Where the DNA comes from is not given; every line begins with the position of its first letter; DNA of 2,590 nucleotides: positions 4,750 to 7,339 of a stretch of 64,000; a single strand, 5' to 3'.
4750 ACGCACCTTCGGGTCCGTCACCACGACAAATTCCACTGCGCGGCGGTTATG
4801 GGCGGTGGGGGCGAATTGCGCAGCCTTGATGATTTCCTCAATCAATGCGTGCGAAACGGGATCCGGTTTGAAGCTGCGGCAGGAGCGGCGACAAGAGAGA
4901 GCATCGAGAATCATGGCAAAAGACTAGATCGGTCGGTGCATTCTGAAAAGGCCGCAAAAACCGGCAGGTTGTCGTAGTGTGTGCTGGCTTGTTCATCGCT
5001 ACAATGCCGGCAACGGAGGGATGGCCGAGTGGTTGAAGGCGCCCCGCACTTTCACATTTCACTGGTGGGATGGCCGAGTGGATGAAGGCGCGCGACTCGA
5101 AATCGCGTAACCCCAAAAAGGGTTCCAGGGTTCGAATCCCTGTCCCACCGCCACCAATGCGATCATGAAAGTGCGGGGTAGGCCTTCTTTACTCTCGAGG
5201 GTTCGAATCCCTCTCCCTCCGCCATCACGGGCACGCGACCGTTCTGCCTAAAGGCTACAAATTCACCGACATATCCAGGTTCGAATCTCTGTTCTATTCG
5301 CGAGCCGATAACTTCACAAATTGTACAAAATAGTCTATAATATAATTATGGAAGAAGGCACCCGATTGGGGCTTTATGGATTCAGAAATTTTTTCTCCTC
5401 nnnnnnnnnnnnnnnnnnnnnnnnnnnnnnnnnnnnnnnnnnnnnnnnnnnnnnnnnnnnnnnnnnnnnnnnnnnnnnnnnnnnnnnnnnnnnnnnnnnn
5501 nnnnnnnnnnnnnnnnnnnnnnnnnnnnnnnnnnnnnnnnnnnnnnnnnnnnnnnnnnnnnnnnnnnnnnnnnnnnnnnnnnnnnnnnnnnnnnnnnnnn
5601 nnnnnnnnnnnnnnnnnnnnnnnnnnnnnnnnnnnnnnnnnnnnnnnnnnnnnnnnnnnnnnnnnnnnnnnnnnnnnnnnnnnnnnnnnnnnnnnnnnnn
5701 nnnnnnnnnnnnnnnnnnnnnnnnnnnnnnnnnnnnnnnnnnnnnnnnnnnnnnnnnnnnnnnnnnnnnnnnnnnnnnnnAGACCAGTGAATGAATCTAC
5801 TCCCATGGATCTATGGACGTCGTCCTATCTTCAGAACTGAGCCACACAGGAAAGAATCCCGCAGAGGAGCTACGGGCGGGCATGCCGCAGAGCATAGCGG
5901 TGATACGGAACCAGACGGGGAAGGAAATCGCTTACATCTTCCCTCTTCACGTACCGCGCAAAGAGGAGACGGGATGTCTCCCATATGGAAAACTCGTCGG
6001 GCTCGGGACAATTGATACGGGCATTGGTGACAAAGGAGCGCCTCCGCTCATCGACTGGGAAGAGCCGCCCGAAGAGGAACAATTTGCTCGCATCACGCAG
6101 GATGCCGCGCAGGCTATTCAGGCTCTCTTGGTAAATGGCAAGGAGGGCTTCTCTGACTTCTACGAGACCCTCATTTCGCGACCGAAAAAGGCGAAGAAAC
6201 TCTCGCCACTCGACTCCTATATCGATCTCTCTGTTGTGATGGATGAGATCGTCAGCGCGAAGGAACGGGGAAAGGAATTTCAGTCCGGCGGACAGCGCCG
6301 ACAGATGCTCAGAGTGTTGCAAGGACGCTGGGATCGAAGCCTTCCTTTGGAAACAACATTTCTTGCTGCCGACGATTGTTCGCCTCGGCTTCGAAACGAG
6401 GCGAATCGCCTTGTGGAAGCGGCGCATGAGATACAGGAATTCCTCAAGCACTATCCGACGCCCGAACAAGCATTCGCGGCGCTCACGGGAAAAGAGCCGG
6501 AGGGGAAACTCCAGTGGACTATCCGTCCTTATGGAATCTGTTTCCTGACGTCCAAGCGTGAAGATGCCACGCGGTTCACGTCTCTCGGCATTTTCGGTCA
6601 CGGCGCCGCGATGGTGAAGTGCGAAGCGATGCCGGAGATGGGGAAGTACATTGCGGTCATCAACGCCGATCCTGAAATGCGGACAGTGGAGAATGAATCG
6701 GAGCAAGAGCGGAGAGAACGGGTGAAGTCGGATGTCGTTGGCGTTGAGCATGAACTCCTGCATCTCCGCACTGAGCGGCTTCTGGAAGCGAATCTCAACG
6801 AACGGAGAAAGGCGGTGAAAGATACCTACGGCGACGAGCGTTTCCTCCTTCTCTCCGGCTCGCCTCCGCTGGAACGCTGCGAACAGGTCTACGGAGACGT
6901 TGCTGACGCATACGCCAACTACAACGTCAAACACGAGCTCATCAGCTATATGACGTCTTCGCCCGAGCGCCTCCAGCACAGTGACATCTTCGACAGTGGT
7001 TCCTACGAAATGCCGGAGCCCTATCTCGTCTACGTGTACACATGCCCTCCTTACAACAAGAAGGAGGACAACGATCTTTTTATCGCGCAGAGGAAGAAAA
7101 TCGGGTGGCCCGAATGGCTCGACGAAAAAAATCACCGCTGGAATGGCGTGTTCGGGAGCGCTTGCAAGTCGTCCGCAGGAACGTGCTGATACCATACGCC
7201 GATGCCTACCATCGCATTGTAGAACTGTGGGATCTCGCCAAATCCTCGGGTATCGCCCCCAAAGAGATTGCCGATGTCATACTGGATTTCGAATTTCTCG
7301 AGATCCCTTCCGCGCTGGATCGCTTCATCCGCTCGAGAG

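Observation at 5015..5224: A complete tRNA-Ser(CGA) gene nested inside the anticodon arm of a second tRNA scaffold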

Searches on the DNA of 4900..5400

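Call 6: search_rna_families(source=window, start=4900, end=5400, threshold=evalue, max_evalue=10, show_alignments=4)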
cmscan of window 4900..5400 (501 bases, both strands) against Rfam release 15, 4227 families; matches with E-value up to 10: 7.
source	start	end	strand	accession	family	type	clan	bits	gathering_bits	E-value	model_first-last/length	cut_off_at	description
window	5064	5150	+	RF00005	tRNA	Gene; tRNA;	CL00001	57.5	29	6.8e-12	1-71/71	no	tRNA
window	5154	5221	-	RF04351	Plastid-psbl-rps4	Cis-reg;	-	32.8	68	3.9e-05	1-53/53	no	Plastid-psbl-rps4 3UTR RNA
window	5099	5150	-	RF04351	Plastid-psbl-rps4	Cis-reg;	-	24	68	0.0096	1-53/53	no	Plastid-psbl-rps4 3UTR RNA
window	5064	5149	+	RF01684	mascRNA-menRNA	Gene;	-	21.3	42.5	0.073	1-56/56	no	MALAT1-associated small cytoplasmic RNA/MEN beta RNA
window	5064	5151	-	RF04354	Plastid-ycf2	Cis-reg;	-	18.4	65.7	0.41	1-75/75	no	Plastid-ycf2 5UTR RNA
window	5105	5154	+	RF02685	RAGATH-5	Gene; ribozyme;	-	15.7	50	5.6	1-53/53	no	RAGATH-5 RNA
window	5056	5182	+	RF02223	sX4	Gene; sRNA;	-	15.4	70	0.63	1-167/167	no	Proteobacterial sRNA sX4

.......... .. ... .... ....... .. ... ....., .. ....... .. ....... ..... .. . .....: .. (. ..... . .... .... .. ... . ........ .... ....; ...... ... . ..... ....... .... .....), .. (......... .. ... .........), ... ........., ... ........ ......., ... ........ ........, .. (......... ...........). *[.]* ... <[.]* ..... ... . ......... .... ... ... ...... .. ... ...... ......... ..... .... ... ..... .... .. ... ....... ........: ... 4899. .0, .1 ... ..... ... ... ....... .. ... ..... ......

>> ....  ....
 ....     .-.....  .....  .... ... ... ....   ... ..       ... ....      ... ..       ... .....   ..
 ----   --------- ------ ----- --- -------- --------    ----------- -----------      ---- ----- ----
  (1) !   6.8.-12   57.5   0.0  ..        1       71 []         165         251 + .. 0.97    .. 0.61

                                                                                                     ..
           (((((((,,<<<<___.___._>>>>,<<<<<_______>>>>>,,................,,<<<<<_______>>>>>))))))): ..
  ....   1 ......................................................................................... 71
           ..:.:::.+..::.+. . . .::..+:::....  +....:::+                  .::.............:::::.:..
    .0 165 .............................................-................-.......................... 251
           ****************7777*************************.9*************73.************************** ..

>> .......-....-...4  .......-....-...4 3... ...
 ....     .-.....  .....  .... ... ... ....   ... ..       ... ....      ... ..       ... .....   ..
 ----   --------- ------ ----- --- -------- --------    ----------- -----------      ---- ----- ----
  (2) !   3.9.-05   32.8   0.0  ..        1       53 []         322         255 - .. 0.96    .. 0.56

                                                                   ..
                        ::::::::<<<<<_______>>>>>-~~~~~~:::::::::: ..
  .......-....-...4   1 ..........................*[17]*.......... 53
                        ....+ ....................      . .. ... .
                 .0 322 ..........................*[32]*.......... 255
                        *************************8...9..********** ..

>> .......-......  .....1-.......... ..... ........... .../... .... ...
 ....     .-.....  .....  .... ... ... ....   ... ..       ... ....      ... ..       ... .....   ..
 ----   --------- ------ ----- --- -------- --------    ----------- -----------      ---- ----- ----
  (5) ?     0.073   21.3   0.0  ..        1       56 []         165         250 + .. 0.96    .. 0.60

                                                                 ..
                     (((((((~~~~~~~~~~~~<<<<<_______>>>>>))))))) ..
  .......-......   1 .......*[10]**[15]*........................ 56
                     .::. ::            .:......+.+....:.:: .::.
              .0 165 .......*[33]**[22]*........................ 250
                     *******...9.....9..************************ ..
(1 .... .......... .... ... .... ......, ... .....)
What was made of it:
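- On Group I intron in a bacterial tRNA anticodon loop: No Rfam intron family matches even at E <= 10 in 4900-5400 (call 6).
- Tried and rejected: No intron, ribozyme or other family beyond tRNA-derived matches (call 6).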

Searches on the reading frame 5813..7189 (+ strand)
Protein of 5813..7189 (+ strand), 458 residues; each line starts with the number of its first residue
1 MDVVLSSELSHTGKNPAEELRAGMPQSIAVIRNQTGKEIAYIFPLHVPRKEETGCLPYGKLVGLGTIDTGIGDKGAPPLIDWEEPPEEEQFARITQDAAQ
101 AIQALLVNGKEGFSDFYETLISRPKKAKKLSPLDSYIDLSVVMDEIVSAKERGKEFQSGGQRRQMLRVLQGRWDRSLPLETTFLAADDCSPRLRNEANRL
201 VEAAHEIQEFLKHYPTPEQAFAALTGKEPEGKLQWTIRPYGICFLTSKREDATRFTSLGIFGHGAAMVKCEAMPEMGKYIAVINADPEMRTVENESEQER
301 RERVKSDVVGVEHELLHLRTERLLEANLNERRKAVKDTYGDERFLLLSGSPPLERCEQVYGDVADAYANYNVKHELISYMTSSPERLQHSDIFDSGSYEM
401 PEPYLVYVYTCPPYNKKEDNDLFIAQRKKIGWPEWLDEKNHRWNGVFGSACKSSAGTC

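Call 9: search_protein_families(library=pfam, proteins=[window:5813-7189:+])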
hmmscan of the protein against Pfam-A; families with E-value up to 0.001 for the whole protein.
window:5813-7189:+ (458 aa): 0 families

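Call 20: search_protein_families(library=phrogs, proteins=[window:5813-7189:+], max_evalue=0.01)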
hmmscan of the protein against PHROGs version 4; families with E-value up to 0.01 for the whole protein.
window:5813-7189:+ (458 aa): 0 families

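Call 72: find_homologous_proteins(query=window:5813-7189:+)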
Query window:5813-7189:+ (458 aa): 2 proteins with E <= 0.001 among 8000 candidates.
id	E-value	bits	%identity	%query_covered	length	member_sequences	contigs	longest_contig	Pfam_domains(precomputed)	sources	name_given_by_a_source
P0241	0.0e+0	1057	100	100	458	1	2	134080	-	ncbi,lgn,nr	ncbi:MAG: hypothetical protein PHX87_02245 [Candidatus Peribacteraceae bacterium]|nr:hypothetical pr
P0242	2.6e-83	298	52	61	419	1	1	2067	-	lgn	-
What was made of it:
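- On tRNA-targeting integrative island (att scars): The 458-aa ORF has only one homologue (call 72).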

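Call 73: search_protein_families(library=ncbifam, proteins=[window:5813-7189:+], max_evalue=0.01)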
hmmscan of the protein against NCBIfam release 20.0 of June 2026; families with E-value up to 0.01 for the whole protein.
window:5813-7189:+ (458 aa): 0 families
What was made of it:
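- Tried and rejected: No family hit and only one homologue (calls 9, 20, 72, 73).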
